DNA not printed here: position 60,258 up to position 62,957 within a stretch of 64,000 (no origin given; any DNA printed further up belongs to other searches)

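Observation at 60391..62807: EF2 paralog lacking the catalytic and diphthamide histidines, encoded 17 nt downstream of the 7TM-RGS gene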

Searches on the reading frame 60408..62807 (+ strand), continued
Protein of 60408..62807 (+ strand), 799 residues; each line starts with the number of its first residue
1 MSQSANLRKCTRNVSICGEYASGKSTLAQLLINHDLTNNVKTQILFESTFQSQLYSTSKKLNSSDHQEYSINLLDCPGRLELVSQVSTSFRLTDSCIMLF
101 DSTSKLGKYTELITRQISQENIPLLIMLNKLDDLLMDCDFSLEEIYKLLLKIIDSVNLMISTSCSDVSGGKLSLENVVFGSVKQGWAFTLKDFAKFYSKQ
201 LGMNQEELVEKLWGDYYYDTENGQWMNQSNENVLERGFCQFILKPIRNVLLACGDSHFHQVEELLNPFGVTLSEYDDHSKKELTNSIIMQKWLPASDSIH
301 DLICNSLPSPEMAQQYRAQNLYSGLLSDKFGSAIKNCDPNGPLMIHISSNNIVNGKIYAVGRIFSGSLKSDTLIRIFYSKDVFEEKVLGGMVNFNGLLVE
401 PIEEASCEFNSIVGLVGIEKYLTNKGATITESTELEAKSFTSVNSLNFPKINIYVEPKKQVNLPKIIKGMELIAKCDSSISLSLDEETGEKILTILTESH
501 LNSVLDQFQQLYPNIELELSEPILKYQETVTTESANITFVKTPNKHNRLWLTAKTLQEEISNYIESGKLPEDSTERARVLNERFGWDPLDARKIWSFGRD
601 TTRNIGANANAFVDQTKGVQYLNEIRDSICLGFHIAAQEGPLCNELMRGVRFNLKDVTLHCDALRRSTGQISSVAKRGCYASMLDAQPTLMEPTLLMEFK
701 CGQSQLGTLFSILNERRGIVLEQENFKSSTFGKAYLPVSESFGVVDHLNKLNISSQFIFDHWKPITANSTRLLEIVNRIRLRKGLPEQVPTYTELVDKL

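Call 70: list_cluster_members(proteins=[P0103, P0090, P0092, P0076, P0113, P0111, P0004, P0021, P0071, P0048])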
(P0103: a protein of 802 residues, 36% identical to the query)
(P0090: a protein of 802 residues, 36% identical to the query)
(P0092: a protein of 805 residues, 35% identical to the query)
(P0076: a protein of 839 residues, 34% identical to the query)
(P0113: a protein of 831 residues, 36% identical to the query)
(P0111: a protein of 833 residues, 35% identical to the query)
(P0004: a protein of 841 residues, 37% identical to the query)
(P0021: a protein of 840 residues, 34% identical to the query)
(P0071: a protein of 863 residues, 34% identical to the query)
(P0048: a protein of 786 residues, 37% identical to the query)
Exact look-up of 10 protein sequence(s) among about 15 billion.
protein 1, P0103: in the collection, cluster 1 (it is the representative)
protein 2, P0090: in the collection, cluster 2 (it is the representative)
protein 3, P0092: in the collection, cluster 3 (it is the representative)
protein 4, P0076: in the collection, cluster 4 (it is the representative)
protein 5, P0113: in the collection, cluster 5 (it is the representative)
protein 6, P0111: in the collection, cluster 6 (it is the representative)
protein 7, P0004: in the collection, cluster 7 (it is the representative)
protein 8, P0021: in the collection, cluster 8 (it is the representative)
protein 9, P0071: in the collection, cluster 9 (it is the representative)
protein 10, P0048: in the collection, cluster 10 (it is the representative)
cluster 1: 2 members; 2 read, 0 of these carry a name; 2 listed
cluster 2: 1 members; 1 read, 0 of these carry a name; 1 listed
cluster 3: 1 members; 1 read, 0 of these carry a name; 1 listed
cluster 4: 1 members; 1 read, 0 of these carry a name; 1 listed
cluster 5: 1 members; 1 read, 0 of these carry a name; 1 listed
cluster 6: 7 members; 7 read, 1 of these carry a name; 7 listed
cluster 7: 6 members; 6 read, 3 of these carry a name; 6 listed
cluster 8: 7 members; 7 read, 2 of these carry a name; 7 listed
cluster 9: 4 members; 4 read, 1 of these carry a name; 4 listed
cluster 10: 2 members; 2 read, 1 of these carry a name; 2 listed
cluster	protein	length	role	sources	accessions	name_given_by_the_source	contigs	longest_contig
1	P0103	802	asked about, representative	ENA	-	-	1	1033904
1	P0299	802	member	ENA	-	-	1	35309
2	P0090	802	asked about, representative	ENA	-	-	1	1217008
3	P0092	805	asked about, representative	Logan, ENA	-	-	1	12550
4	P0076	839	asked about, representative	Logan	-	-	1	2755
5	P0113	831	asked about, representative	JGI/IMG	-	-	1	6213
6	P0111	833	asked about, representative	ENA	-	-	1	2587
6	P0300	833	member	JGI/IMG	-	elongation factor 2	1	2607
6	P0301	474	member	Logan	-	-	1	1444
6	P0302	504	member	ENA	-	-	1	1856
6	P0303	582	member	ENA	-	-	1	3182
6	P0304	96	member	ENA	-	-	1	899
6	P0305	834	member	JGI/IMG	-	-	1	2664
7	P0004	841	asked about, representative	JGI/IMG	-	-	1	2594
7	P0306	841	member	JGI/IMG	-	elongation factor 2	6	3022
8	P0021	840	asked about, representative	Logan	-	-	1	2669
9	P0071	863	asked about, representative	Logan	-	-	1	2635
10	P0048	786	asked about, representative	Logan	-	-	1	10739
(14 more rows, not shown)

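Call 74: search_protein_families(library=pfam, proteins=[P0103], max_evalue=0.001)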
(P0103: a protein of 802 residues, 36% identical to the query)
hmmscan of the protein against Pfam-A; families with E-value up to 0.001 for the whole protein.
P0103 (802 aa): 8 families
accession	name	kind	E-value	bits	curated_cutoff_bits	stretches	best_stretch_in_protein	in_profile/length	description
PF00009.33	GTP_EFTU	-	2.3e-28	99.5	26.5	1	2-181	14-176/188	Elongation factor Tu GTP binding domain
PF03764.24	EFG_IV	-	2.1e-24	86.1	24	1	569-680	10-120/121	Elongation factor G, domain IV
PF00679.30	EFG_C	-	1.3e-19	70.4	27.9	1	683-770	1-87/89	Elongation factor G C-terminus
PF14492.12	EFG_III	-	2.3e-11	44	27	1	447-512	4-69/75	Elongation Factor G, domain III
PF03144.31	GTP_EFTU_D2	-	3.3e-08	34.3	30.3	1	355-421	3-65/73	Elongation factor Tu domain 2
PF01926.29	MMR_HSR1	-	8.9e-05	23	21.9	1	3-121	11-113/113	50S ribosome-binding GTPase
PF25118.1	EFL1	-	0.00024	22.1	30.9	1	590-608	70-88/89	Elongation factor-like GTPase 1-like domain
PF03193.22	RsgA_GTPase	-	0.00059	20.1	30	0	101-163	42-103/174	RsgA GTPase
